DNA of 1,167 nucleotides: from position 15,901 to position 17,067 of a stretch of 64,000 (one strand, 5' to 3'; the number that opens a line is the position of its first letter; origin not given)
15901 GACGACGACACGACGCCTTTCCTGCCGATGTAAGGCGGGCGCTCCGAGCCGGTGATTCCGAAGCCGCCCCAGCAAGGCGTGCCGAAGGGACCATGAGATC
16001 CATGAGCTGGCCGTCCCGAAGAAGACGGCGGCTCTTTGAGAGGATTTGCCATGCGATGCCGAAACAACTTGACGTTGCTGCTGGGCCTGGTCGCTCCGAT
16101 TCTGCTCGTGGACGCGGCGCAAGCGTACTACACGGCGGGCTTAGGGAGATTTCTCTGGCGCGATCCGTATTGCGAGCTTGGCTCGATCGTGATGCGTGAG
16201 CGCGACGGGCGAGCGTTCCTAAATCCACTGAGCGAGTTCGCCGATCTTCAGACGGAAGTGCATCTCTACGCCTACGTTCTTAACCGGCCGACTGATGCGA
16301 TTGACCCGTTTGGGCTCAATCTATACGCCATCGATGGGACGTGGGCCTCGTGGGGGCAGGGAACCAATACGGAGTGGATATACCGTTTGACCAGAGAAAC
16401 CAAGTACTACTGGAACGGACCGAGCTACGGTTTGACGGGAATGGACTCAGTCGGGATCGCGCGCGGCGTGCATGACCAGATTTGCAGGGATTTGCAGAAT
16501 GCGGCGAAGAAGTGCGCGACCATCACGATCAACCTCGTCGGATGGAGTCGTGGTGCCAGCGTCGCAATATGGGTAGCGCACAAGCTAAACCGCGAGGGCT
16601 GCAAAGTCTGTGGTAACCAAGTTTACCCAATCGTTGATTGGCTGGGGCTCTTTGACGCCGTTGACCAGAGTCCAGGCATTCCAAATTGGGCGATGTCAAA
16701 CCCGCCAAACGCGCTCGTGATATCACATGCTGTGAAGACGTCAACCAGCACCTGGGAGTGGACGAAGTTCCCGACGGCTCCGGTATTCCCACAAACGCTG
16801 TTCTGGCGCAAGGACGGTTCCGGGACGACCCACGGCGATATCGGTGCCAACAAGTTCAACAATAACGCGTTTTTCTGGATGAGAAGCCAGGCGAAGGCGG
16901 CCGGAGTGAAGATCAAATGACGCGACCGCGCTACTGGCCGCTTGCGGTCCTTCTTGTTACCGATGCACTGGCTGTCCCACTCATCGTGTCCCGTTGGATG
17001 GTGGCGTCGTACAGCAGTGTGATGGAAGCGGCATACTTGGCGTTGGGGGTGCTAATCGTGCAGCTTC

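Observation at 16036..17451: Low-GC island encoding a standalone signal-peptide / Rhs-core-end / DUF2235-like lipase toxin with an overlapping small membrane gene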

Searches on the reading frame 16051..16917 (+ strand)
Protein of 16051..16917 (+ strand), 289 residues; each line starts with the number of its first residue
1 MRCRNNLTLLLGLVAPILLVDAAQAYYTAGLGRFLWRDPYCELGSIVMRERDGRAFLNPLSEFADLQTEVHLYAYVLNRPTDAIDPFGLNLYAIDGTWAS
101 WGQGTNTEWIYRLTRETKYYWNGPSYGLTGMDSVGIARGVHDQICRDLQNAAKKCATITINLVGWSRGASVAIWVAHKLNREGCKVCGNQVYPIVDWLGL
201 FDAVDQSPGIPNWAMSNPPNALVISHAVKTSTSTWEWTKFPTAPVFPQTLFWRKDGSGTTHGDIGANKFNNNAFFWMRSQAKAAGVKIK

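Call 3: search_protein_families(library=pfam, proteins=[window:16051-16917:+], max_evalue=1)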
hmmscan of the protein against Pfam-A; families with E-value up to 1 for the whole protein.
window:16051-16917:+ (289 aa): 2 families
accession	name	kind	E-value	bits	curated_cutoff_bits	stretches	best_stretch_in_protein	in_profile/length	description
PF01764.32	Lipase_3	-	0.017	15.4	22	1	135-183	40-88/140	Lipase (class 3)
PF00975.26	Thioesterase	-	0.049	14.3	26.4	1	161-186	69-94/226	Thioesterase domain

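Call 4: search_protein_families(library=ncbifam, proteins=[window:16051-16917:+], max_evalue=1)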
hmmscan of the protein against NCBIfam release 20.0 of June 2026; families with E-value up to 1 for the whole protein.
window:16051-16917:+ (289 aa): 1 family
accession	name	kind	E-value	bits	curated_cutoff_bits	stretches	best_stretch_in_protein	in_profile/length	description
TIGR03696.1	Rhs_assc_core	domain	7.5e-05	23.2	32.5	1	24-89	35-76/76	RHS repeat-associated core domain-containing protein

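Call 5: find_homologous_proteins(query=window:16051-16917:+, max_evalue=0.001)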
Query window:16051-16917:+ (289 aa): 10 proteins with E <= 0.001 among 1414 candidates.
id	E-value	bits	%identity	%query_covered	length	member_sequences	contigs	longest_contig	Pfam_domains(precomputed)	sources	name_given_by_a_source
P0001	2.1e-196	669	100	98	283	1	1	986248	-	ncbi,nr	ncbi:MAG: hypothetical protein IPM18_17590 [Phycisphaerales bacterium]|nr:hypothetical protein [Phyc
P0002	6.5e-81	290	54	91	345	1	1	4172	-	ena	-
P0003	3.7e-77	278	51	92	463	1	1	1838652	-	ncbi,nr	ncbi:MAG: RHS repeat-associated core domain-containing protein [Phycisphaerales bacterium]|nr:RHS re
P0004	2.0e-70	256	55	76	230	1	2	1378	-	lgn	-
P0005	3.1e-46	176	42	91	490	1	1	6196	PF25023.2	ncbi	-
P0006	5.0e-39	153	40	91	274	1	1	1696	-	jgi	jgi:RHS repeat-associated protein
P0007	5.7e-29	120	35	91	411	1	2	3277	PF09994.15,PF25023.2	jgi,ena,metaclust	metaclust:\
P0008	7.4e-29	119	34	99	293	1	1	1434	PF09994.15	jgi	jgi:hypothetical protein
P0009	5.0e-28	116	34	91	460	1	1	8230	PF09994.15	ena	-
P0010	3.6e-18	84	34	69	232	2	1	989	PF09994.15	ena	-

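Call 6: search_solved_structures(query=window:16051-16917:+, max_evalue=10, show_alignments=2)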
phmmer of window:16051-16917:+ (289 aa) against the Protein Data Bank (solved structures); distinct sequences matched with E-value up to 10: 1.
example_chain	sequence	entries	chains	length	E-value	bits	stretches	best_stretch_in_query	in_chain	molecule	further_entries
2xtj_D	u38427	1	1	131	0.4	13.2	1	62-105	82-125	FAB FROM A HUMAN MONOCLONAL ANTIBODY, 1D05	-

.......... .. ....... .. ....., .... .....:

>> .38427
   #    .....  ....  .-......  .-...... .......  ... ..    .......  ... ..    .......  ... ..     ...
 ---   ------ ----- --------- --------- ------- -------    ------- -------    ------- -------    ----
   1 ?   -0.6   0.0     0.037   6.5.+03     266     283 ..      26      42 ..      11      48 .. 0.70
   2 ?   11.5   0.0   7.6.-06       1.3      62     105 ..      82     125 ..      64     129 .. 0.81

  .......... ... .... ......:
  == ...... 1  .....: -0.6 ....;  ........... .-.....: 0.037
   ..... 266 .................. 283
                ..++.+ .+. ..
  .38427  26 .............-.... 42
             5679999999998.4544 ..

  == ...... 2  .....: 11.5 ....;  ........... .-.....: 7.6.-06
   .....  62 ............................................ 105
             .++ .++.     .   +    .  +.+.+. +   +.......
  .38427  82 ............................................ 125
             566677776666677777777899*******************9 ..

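Call 10: find_encoding_contigs(protein=P0003, flank=10000, max_places=3)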
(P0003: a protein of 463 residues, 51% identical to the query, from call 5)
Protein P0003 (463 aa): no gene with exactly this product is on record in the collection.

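Call 11: find_encoding_contigs(protein=P0009, flank=10000, max_places=3)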
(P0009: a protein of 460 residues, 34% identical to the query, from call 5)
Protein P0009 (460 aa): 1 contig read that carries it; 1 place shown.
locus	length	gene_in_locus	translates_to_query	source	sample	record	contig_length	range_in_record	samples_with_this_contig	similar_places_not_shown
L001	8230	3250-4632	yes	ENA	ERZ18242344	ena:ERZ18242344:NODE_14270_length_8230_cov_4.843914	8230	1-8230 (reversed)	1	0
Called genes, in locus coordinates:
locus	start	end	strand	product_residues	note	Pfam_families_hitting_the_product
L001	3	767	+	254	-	?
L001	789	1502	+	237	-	-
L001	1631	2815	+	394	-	-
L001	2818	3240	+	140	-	-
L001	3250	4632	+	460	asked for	PF09994:T6SS_Tle1-like_cat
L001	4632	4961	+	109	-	-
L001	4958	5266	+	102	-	PF13828:DUF4190 (weak)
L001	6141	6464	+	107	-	-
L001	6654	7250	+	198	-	PF04542:Sigma70_r2 (weak)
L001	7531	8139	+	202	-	PF12684:DUF3799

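Call 12: find_encoding_contigs(protein=P0005, flank=10000, max_places=3)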
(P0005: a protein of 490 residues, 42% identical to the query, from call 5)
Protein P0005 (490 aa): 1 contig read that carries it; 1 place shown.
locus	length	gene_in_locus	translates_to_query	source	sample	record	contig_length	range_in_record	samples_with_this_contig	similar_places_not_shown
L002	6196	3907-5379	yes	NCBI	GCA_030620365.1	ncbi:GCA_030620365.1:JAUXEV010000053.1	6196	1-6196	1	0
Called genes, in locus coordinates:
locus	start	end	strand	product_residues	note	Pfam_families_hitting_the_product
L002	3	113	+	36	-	?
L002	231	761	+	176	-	-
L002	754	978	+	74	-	-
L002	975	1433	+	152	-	-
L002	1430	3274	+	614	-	PF05593:RHS_repeat (faint), PF25023:TEN_YD-shell (weak)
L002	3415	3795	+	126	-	-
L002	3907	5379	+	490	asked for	PF25023:TEN_YD-shell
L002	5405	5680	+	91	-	-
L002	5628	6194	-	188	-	?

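Call 13: find_encoding_contigs(protein=P0002, flank=10000, max_places=3)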
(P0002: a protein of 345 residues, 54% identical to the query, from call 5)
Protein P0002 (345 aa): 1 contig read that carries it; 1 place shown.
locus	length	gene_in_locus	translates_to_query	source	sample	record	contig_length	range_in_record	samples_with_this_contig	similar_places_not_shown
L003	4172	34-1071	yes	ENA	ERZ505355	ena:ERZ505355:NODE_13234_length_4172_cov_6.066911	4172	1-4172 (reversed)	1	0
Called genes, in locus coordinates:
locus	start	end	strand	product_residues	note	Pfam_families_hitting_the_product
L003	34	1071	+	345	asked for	-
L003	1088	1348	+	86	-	-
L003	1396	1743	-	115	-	PF01609:DDE_Tnp_1, PF13586:DDE_Tnp_1_2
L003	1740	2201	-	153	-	PF13340:DUF4096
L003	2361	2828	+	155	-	-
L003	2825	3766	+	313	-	-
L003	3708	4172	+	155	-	?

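Call 14: find_encoding_contigs(protein=P0008, flank=10000, max_places=3)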
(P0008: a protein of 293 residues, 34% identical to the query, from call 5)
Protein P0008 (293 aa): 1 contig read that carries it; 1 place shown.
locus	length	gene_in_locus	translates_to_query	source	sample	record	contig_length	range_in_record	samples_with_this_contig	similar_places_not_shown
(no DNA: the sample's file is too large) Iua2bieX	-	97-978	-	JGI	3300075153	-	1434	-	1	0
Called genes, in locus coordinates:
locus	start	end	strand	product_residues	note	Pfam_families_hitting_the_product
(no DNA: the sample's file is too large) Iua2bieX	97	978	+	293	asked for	PF09994:T6SS_Tle1-like_cat (faint)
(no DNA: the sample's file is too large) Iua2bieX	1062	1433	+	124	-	?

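Call 15: find_encoding_contigs(protein=P0007, flank=10000, max_places=3)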
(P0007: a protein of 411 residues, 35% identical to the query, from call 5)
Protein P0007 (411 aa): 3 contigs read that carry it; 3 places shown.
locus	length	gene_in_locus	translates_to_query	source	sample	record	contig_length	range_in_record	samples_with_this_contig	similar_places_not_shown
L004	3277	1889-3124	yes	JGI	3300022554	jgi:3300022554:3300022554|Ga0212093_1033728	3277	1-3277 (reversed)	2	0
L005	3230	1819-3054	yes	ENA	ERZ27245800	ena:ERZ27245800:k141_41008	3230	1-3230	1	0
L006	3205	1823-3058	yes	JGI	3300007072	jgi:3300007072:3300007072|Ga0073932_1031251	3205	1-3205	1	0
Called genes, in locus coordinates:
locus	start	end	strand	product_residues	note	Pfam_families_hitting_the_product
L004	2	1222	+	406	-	?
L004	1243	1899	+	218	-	-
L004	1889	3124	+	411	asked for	PF25023:TEN_YD-shell, PF09994:T6SS_Tle1-like_cat (faint)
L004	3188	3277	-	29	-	?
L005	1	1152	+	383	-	?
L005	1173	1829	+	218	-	-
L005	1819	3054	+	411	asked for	PF25023:TEN_YD-shell, PF09994:T6SS_Tle1-like_cat (faint)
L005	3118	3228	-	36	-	?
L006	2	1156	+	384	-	?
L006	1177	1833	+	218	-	-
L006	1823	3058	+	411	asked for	PF25023:TEN_YD-shell, PF09994:T6SS_Tle1-like_cat (faint)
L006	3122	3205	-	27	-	?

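Call 28: search_protein_families(library=pfam, proteins=[L002:1430-3271:+, L002:3415-3792:+, L002:975-1430:+, L002:231-758:+, L001:1631-2812:+, L001:2818-3237:+, L001:789-1499:+, L004:2-1219:+, L004:1243-1896:+, L003:2825-3763:+], max_evalue=0.1)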
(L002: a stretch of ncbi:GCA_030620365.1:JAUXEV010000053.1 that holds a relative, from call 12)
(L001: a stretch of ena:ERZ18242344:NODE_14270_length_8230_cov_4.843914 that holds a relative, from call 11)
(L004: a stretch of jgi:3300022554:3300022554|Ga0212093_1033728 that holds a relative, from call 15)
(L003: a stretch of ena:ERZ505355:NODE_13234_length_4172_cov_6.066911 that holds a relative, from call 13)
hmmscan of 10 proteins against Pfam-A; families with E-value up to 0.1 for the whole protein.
L002:1430-3271:+ (614 aa): 1 family
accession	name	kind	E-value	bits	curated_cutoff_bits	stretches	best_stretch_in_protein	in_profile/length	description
PF05593.20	RHS_repeat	-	2.7e-07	31.2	22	1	161-196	1-30/38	RHS Repeat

L002:3415-3792:+ (126 aa): 0 families

L002:975-1430:+ (152 aa): 1 family
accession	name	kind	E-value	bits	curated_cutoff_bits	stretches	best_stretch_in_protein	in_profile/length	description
PF13779.11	DUF4175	-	0.065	11.7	27.3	1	3-118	47-161/825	Domain of unknown function (DUF4175)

L002:231-758:+ (176 aa): 0 families

L001:1631-2812:+ (394 aa): 1 family
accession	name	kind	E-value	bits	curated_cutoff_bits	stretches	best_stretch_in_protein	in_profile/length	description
PF03527.20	RHS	-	0.042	14.2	27.9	1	89-121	2-34/38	RHS protein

L001:2818-3237:+ (140 aa): 1 family
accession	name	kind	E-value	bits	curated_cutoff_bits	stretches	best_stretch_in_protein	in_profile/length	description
PF12836.13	HHH_3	-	0.038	14.5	27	1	48-79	29-62/65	Helix-hairpin-helix motif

L001:789-1499:+ (237 aa): 0 families

L004:2-1219:+ (406 aa): 1 family
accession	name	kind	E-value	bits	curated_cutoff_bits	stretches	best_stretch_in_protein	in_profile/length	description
PF05593.20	RHS_repeat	-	0.0036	18.1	22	1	55-90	1-35/38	RHS Repeat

L004:1243-1896:+ (218 aa): 0 families

L003:2825-3763:+ (313 aa): 1 family
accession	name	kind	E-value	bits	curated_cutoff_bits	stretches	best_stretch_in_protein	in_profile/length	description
PF21349.2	RUBY_RBDX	-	0.019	14.9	26.5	1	144-166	2-25/30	Rubrerythrin, rubredoxin-like domain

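Call 29: search_protein_families(library=pfam, alignment_id=A1, max_evalue=0.01)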
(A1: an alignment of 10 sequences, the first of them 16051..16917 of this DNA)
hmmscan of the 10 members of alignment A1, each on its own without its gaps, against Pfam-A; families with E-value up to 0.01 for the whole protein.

A. member 1, window:16051-16917:+ (289 aa): 0 families

B. families by the number of members that match (of 10 scanned): 6 families
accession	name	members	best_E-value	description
PF09994.14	T6SS_Tle1-like_cat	5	5.2e-09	T6SS, Phospholipase effector Tle1-like, catalytic domain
PF12697.13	Abhydrolase_6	1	0.00038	Alpha/beta hydrolase family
PF00561.26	Abhydrolase_1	1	0.0026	alpha/beta hydrolase fold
PF05593.20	RHS_repeat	1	0.0028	RHS Repeat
PF01764.32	Lipase_3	1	0.0082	Lipase (class 3)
PF00975.26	Thioesterase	1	0.0084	Thioesterase domain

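Call 30: search_solved_structures(query=A1, max_evalue=1, show_alignments=3)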
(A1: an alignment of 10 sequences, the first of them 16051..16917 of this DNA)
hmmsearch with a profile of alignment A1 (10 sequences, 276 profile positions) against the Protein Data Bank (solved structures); distinct sequences matched with E-value up to 1: 31.
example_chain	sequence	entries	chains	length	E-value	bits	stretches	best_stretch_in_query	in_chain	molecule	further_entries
6sup_A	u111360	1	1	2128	1.8e-13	53.9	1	12-77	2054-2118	TcdB2,TccC3,Cell division control protein 42 homolog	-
6suf_F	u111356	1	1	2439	1.8e-12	50.6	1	12-74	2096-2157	TcdB2,TccC3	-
6h6e_F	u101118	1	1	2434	1.9e-12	50.5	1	12-74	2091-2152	TcdB2,TccC3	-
6suq_A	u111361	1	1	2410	2e-12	50.4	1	12-74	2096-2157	TcdB2,TccC3,Genome polyprotein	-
4o9x_A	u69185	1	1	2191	3.1e-12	49.8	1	12-74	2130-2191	TcdB2, TccC3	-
8h8a_A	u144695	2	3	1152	3.9e-12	49.5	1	9-73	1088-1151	Putative Rhs-family protein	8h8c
6h6g_A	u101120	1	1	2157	5.8e-12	48.9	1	12-74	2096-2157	TcdB2,TccC3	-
6l7i_G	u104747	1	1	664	1.6e-11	47.5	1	12-74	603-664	TccC2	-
9c4k_Q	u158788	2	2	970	1.6e-11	47.5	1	12-74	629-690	Toxin subunit YenC2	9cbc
4igl_B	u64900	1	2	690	2.7e-11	46.7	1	12-73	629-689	YenC2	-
6sue_F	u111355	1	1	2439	3.8e-11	46.3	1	12-74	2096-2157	TcdB2,TccC3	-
6h6f_F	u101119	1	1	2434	3.8e-11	46.2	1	12-74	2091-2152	TcdB2,TccC3,TccC3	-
8h8b_A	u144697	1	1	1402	3.9e-11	46.2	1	9-73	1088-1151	Putative Rhs-family protein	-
5kis_B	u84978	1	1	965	1.1e-10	44.8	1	13-73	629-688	RHS2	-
8uy4_A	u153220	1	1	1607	3.2e-10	43.2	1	11-77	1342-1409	Tse15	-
6sjl_D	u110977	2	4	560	0.0018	21.1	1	142-208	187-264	Putative type VI secretion protein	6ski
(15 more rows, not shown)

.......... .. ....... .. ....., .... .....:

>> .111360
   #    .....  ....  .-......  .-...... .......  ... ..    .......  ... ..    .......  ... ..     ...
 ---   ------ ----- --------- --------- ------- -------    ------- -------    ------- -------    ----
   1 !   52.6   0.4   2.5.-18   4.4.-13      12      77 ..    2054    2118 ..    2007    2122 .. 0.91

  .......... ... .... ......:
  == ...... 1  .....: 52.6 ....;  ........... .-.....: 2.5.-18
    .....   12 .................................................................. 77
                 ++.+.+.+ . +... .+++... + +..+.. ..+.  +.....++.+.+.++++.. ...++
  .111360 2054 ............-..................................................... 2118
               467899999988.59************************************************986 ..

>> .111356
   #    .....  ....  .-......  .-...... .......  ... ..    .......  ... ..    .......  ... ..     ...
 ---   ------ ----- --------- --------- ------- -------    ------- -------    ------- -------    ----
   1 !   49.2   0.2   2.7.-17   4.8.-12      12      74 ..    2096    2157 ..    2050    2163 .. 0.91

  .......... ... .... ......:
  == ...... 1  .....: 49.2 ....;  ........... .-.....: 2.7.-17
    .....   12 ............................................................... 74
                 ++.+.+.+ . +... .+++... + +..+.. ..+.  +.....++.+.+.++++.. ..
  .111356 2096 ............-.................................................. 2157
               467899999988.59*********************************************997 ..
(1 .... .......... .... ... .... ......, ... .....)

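Call 31: predict_structure(alignment_id=A1)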
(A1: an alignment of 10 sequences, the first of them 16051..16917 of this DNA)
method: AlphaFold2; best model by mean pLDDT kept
length: 289 residues; sequences in the alignment: 10
mean_pLDDT: 71.2   pTM: 0.68
mean pLDDT of the five models: 71.2, 71.0, 69.6, 69.2, 67.6
residues with pLDDT >= 90: 119; 70-90: 72; 50-70: 11; < 50: 87
segments of 3 or more residues with pLDDT < 50: 1-87
pLDDT, mean of each block of 10 residues (from residue 1): 32 29 31 32 30 32 29 28 49 84 79 89 74 87 94 87 95 95 93 96 83 87 95 87 93 91 86 92 86
secondary structure, 60 per line:
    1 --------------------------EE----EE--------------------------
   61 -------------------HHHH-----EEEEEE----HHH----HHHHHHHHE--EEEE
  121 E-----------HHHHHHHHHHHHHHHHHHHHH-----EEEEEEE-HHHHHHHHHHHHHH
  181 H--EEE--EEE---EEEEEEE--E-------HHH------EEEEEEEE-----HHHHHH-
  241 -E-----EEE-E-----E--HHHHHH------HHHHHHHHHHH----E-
elements in order: H80-83 E89-94 H106-113 E117-121 H133-153 E159-165 H167-181 E184-186 E189-191 E195-201 E221-228 H234-239 E248-250 H261-266 H273-283

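Call 34: search_protein_representatives(alignment_id=A1)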
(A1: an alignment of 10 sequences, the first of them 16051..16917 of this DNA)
Query: 10 sequences, 276 profile positions. Proteins with E-value up to 0.001 (for the whole library): 189123; up to 1e-10: 18201; up to 1e-30: 164. The best 150 are listed.
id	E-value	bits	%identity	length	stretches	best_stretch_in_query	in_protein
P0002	8.3e-117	406.0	-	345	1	12-275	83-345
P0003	9.0e-114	396.0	-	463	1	12-274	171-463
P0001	2.7e-112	391.2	-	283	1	25-275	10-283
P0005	1.4e-105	369.2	-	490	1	9-275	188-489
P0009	2.6e-101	355.2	-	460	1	11-274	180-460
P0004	4.7e-101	354.3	-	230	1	45-275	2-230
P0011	1.3e-99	349.6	-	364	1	9-275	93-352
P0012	1.1e-91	323.6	-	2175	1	14-274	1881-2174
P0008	1.1e-86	307.2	-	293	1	32-275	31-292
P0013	3.1e-81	289.3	-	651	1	12-274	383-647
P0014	1.2e-80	287.4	-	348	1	14-274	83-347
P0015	9.1e-80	284.5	-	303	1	32-275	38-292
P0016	8.7e-78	278.0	-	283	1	12-273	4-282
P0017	1.4e-77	277.4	-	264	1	50-274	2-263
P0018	1.5e-76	274.0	-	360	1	26-273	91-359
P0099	1.6e-39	152.5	-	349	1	27-274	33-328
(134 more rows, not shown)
